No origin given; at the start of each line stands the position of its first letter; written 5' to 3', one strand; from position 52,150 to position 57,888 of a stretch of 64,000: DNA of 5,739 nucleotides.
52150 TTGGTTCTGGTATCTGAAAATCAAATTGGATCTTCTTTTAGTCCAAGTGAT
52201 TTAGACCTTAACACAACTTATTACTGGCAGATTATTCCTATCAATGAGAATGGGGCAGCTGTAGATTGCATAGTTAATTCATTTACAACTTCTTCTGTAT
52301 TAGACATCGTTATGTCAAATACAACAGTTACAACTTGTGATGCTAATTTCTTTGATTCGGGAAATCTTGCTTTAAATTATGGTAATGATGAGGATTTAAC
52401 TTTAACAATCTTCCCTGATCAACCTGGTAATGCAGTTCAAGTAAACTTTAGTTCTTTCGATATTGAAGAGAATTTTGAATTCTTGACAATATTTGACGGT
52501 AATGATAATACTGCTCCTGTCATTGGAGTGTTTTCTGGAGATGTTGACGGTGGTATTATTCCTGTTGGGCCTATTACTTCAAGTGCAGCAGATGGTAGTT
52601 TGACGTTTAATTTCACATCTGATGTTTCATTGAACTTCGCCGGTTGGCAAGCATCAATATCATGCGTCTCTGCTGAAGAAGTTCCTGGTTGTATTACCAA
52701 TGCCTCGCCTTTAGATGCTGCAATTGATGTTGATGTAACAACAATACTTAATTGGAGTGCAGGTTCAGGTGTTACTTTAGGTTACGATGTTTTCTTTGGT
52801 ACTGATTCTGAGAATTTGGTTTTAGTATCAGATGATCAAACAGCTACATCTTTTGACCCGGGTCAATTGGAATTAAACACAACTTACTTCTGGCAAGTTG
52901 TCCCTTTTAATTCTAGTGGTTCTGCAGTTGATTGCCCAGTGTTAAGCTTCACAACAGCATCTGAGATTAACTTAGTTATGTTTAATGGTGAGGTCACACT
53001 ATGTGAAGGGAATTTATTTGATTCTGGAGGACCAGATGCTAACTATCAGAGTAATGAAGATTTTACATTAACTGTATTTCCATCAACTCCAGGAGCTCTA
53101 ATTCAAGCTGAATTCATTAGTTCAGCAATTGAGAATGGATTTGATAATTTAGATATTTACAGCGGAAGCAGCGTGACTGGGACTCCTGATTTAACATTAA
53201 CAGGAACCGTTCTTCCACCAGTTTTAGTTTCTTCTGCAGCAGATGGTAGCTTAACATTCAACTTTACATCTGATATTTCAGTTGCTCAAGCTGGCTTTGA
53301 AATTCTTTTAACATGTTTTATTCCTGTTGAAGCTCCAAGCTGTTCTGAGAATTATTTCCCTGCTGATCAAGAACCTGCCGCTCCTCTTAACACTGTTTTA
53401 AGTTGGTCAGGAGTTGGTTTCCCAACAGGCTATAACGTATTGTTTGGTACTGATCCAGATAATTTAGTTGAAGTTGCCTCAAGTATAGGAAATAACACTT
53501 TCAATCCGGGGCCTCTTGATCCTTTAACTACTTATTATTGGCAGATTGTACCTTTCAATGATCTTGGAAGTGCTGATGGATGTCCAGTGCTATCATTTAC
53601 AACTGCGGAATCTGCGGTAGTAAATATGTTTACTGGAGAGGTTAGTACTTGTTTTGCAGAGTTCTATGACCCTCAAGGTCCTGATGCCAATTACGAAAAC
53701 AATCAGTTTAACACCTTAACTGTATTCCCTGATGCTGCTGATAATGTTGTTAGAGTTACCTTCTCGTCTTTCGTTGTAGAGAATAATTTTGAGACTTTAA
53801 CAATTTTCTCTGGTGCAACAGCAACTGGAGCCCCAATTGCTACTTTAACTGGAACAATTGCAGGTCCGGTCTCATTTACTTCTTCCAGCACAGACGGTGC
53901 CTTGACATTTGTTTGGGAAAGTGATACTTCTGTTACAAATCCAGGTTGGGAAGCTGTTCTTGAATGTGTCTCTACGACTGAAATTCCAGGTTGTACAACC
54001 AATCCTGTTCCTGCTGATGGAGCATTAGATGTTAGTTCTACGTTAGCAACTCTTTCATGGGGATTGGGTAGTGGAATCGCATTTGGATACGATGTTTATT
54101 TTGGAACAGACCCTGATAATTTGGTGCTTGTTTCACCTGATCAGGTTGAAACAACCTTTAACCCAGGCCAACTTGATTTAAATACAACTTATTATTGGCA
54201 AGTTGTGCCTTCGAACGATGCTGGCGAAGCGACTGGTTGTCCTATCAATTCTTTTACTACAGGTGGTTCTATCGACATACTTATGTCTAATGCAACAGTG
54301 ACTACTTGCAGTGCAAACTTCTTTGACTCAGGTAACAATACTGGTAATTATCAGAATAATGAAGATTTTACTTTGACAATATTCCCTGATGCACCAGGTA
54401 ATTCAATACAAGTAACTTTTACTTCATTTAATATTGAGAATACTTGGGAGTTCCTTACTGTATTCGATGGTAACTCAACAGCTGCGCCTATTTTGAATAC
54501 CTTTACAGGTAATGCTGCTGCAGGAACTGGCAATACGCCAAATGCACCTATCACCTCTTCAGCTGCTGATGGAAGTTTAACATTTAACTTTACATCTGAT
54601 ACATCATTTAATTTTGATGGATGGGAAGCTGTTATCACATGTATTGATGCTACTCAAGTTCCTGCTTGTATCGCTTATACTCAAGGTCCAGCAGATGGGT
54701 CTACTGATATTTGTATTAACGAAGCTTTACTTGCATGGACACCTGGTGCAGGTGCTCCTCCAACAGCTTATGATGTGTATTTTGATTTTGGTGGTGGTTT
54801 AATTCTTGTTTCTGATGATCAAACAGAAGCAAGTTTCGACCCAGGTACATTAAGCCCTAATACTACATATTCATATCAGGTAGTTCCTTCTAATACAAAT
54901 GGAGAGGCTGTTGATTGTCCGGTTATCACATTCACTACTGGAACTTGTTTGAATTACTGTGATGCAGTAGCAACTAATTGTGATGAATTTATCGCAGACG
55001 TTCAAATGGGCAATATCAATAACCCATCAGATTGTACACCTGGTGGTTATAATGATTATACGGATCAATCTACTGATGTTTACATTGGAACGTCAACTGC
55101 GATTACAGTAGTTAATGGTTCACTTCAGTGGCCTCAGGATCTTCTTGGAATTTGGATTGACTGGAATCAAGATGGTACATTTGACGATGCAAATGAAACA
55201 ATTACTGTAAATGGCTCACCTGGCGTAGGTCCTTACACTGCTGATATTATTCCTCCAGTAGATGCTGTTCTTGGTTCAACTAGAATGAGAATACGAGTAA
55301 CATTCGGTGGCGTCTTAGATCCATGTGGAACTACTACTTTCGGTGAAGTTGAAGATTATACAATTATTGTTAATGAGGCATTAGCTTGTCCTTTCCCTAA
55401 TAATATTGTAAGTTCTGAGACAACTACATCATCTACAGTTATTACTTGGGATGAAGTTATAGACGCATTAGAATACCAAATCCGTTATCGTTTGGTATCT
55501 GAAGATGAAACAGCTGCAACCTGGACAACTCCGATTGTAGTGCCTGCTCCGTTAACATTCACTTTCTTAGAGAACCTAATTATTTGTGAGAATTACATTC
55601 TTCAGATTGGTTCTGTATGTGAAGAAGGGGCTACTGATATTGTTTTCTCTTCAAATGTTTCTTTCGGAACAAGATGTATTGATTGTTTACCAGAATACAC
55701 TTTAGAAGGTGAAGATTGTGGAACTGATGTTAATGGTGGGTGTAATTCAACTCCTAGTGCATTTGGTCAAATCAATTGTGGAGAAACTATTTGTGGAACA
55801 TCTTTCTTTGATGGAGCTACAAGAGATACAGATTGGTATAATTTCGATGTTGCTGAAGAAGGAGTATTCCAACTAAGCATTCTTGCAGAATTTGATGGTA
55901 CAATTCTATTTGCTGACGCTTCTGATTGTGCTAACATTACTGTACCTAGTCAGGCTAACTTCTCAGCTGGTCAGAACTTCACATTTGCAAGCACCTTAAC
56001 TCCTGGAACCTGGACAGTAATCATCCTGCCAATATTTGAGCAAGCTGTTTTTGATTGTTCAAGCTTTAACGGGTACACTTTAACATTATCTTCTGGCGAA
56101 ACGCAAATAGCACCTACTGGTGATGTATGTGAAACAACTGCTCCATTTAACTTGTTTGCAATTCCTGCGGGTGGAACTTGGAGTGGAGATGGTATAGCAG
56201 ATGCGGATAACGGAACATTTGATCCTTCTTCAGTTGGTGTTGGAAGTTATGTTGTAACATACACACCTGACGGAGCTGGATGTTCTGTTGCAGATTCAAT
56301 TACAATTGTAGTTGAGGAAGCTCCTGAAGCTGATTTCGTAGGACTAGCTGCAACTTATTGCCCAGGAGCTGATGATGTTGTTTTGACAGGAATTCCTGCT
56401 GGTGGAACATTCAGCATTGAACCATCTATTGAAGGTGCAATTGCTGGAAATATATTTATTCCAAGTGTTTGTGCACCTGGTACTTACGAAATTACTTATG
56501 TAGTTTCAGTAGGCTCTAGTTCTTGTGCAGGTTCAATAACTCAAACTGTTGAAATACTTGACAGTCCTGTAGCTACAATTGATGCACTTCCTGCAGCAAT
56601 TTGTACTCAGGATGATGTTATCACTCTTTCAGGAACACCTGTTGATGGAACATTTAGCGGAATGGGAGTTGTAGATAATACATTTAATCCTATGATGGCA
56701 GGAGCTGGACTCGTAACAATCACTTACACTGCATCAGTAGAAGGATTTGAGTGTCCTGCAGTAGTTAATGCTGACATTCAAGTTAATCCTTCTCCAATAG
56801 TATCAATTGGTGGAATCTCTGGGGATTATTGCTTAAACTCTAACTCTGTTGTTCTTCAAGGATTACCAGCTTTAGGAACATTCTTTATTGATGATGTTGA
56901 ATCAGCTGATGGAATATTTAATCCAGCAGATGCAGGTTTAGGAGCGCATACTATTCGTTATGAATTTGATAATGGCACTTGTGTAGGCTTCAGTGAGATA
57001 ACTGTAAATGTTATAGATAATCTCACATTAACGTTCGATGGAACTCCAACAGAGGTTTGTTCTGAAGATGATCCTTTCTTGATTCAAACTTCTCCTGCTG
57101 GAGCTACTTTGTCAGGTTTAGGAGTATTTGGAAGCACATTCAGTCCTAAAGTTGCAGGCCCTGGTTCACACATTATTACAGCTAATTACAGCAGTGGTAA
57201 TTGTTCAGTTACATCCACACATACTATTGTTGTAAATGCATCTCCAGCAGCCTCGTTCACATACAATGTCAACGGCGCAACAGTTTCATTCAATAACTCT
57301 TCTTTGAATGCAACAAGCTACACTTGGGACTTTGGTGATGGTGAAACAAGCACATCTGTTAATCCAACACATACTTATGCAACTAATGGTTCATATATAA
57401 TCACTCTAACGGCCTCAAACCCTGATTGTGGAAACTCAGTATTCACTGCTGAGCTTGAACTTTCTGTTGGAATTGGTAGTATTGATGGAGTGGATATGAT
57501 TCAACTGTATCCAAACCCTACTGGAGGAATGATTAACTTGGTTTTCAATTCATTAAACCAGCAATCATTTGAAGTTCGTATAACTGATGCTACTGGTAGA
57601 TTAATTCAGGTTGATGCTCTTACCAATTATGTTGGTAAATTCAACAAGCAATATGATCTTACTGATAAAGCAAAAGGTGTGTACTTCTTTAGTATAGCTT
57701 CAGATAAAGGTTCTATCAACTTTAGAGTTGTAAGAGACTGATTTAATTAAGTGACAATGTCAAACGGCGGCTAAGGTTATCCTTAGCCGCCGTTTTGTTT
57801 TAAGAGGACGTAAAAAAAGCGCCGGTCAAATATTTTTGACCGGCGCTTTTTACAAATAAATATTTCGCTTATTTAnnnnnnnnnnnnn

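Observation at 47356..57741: Giant T9SS-secreted protein built from alternating FN3-like and CUB-like modules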

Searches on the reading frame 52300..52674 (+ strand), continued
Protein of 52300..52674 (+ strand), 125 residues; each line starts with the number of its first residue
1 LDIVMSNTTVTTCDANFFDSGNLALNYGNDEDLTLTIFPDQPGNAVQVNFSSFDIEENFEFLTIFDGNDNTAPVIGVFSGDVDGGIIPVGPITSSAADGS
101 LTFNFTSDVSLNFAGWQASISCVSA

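Call 52: search_protein_families(library=pfam, alignment_id=A3, max_evalue=0.00001)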
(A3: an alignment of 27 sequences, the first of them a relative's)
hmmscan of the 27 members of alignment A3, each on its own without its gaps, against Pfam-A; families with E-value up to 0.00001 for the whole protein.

A. member 1, P0021 (2775 aa): 8 families
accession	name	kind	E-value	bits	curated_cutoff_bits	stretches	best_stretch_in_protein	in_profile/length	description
PF00431.26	CUB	-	5.8e-59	197.6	21.4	3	2398-2486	20-109/110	CUB domain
PF13583.11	Reprolysin_4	-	5.2e-32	111.6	22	1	182-370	3-181/203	Metallo-peptidase family M12B Reprolysin-like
PF00041.27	fn3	-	2.6e-22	79.3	25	0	2298-2364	7-69/84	Fibronectin type III domain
PF13582.12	Reprolysin_3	-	1.3e-20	74.6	22.4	1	216-338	3-122/123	Metallo-peptidase family M12B Reprolysin-like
PF13688.12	Reprolysin_5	-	5.8e-16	59.7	27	1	181-367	2-189/196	Metallo-peptidase family M12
PF13574.12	Reprolysin_2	-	8.4e-16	58.9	27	1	213-369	4-177/195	Metallo-peptidase family M12B Reprolysin-like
PF18962.6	Por_Secre_tail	-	1e-08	35.8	27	1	2700-2773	3-75/75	Secretion system C-terminal sorting domain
PF16656.11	Pur_ac_phosph_N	-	4.8e-08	33.9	30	0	788-829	56-93/93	Purple acid Phosphatase, N-terminal domain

B. families by the number of members that match (of 27 scanned): 46 families (the first 25 are shown)
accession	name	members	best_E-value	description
PF00431.26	CUB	27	8e-112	CUB domain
PF18962.6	Por_Secre_tail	18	3.1e-15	Secretion system C-terminal sorting domain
PF00041.27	fn3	7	1.8e-52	Fibronectin type III domain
PF18911.6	PKD_4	5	1.6e-18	PKD domain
PF16656.11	Pur_ac_phosph_N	5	9.6e-12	Purple acid Phosphatase, N-terminal domain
PF19081.6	Ig_7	4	3.2e-19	Ig-like domain CHU_C associated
PF00801.26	PKD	4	2.8e-15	PKD domain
PF23062.1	CUB_M02D8_5_3rd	3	9.1e-27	M02D8_5-like, third CUB domain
PF13585.12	CHU_C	2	4.5e-22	CHU_C Type IX secretion signal domain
PF22352.2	K319L-like_PKD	2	2.4e-18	K319L-like, PKD domain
PF25788.1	Ig_Rha78A_N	2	9e-10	Rha78A-like, N-terminal immunoglobulin domain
PF13927.12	Ig_3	2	2.8e-08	Immunoglobulin domain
PF23064.1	CUB_M02D8_5_5th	2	1.2e-07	M02D8_5-like, fifth CUB domain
PF24489.1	Ig_J_second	2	3.4e-07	Tip attachment protein J second Ig-like domain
PF02368.24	Big_2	1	4.3e-111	Bacterial Ig-like domain (group 2)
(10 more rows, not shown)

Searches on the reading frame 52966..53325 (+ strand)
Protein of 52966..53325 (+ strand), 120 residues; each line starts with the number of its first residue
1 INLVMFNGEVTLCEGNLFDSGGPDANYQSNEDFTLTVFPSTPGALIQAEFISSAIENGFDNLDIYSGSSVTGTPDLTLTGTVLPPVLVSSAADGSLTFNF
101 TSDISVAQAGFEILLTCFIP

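Call 9: search_protein_families(library=pfam, proteins=[window:52966-53325:+], max_evalue=10)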
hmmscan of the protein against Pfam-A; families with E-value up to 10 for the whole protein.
seq(120 aa): 1 family
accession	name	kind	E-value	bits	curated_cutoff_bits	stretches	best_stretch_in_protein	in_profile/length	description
PF00431.26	CUB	-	0.033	14.9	21.4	1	21-113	16-108/110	CUB domain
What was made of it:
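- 53002..53316 (+): CUB module 6 (aa 1883-1987). Pfam CUB 14.9 bits, sub-threshold (call 9).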

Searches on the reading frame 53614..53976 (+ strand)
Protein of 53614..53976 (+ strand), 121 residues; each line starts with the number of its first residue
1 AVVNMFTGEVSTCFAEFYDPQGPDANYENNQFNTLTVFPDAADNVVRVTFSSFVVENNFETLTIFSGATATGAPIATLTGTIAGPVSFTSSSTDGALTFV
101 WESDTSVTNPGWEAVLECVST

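Call 9: search_protein_families(library=pfam, proteins=[window:53614-53976:+], max_evalue=10)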
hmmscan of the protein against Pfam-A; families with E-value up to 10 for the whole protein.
seq(121 aa): 1 family
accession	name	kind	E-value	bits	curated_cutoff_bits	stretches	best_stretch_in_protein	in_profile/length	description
PF00431.26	CUB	-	0.0016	19.2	21.4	1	14-114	9-108/110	CUB domain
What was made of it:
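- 53650..53967 (+): CUB module 7 (aa 2099-2204). Pfam CUB 19.2 bits, just under the cutoff (call 9).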

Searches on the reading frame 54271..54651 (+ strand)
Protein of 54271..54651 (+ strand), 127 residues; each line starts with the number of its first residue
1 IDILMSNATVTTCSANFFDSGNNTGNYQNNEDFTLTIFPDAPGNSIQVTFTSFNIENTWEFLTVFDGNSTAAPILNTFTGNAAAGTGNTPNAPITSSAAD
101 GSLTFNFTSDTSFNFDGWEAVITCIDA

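Call 9: search_protein_families(library=pfam, proteins=[window:54271-54651:+], max_evalue=10)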
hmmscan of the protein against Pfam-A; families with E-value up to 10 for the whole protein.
seq(127 aa): 1 family
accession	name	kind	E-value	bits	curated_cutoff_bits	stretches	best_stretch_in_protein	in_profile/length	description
PF00431.26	CUB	-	5.6e-07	30.3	21.4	1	16-120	10-108/110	CUB domain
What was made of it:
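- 54307..54642 (+): CUB module 8 (aa 2318-2429). Pfam CUB 30.3 bits (call 9).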

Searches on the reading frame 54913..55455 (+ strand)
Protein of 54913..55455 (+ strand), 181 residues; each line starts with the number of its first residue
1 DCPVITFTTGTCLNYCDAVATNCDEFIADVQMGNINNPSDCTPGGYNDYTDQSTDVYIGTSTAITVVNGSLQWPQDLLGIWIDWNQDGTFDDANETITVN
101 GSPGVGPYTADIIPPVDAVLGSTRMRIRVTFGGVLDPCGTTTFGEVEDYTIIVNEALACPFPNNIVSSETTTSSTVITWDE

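Call 46: search_protein_families(library=pfam, proteins=[window:54913-55455:+], max_evalue=1)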
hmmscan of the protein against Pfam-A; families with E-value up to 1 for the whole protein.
window:54913-55455:+ (181 aa): 2 families
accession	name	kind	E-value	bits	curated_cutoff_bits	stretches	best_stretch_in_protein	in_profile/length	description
PF20009.4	GEVED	-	3.9e-23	82.5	24.4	1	78-151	2-77/78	GEVED domain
PF00633.29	HHH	-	0.41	11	24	1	103-112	17-26/30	Helix-hairpin-helix motif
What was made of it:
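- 55144..55365 (+): GEVED domain 2 (Pfam stretch aa 2597-2670). 82.5 bits (call 46).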

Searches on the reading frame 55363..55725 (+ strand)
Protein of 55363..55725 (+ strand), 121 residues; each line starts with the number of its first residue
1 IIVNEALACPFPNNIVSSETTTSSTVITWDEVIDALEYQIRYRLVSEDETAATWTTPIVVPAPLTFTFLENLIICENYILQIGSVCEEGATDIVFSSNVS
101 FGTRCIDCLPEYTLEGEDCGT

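Call 46: search_protein_families(library=pfam, proteins=[window:55363-55725:+], max_evalue=1)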
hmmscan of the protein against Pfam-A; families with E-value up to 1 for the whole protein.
window:55363-55725:+ (121 aa): 2 families
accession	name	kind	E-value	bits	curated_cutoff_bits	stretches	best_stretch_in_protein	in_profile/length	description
PF00041.27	fn3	-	0.012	16.3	25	1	12-90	3-74/84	Fibronectin type III domain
PF16383.10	DUF4992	-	0.1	12.8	29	1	4-52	44-93/183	Domain of unknown function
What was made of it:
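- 55396..55632 (+): Lone FN3-like module (aa 2681-2759). Pfam fn3 16.3 bits, E 0.012, weak (call 46).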

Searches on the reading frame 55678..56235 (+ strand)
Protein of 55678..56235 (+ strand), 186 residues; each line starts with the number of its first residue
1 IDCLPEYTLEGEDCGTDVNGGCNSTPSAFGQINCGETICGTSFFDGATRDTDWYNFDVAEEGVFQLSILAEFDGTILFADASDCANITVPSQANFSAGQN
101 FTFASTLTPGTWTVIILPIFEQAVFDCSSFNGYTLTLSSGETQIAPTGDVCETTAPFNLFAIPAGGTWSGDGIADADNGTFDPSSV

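Call 46: search_protein_families(library=pfam, proteins=[window:55678-56235:+], max_evalue=1)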
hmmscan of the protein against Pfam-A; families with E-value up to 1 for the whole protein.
window:55678-56235:+ (186 aa): 1 family
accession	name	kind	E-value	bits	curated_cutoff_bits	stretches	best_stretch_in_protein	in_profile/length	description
PF04151.21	PPC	-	0.053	14.8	25.9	1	50-114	1-66/70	Bacterial pre-peptidase C-terminal domain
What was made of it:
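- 55825..56019 (+): Second PPC-like segment (aa 2824-2888). Pfam PPC E 0.053, sub-threshold (call 46).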

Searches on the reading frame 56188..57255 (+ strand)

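Call 46: search_protein_families(library=pfam, proteins=[window:56188-57255:+], max_evalue=1)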
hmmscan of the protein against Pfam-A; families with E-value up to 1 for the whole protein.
window:56188-57255:+ (356 aa): 2 families
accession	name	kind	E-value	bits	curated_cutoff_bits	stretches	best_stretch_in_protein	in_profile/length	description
PF24312.1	Ig-like_POM152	-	0.24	12.3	27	1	92-119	61-85/89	Nucleoporin POM152, Ig-like domain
PF16403.11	Bact_surface_Ig-like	-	0.3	11.6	27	0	96-108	45-57/71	Bacterial surface protein, Ig-like domain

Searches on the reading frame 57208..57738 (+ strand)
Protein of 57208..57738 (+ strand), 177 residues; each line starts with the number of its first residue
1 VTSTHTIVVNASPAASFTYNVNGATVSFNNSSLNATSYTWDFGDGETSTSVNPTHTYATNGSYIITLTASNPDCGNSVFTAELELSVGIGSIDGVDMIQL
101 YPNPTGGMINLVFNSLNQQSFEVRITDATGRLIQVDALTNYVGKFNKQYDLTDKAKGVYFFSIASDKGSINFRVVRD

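Call 46: search_protein_families(library=pfam, proteins=[window:57208-57738:+], max_evalue=1)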
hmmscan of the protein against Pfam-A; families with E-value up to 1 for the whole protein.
window:57208-57738:+ (177 aa): 7 families
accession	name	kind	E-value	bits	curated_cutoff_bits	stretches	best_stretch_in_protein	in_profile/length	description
PF18911.6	PKD_4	-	5e-16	59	27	1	24-83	18-81/85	PKD domain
PF18962.6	Por_Secre_tail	-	4.8e-14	52.8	27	1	100-170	1-69/75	Secretion system C-terminal sorting domain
PF00801.26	PKD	-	6.6e-14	52.1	23.5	1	15-73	6-69/80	PKD domain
PF00883.26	Peptidase_M17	-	0.01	15.5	25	1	112-145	151-184/310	Cytosol aminopeptidase family, catalytic domain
PF19408.5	PKD_6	-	0.03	15.1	25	1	33-80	29-78/82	PKD-like domain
PF16820.11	PKD_3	-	0.036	14.4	26.3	1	34-71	32-68/68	PKD-like domain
PF13648.12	Lipocalin_4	-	0.92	10.9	22.4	1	18-73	20-73/89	Lipocalin-like domain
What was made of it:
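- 57253..57453 (+): PKD domain (aa 3300-3366). PKD_4 59 bits, PKD 52 bits (call 46).
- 57505..57738 (+): T9SS type-A C-terminal sorting domain (aa 3384-3461); it holds 9 of the protein's 34 Lys+Arg. Por_Secre_tail 52.8 bits (call 46).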
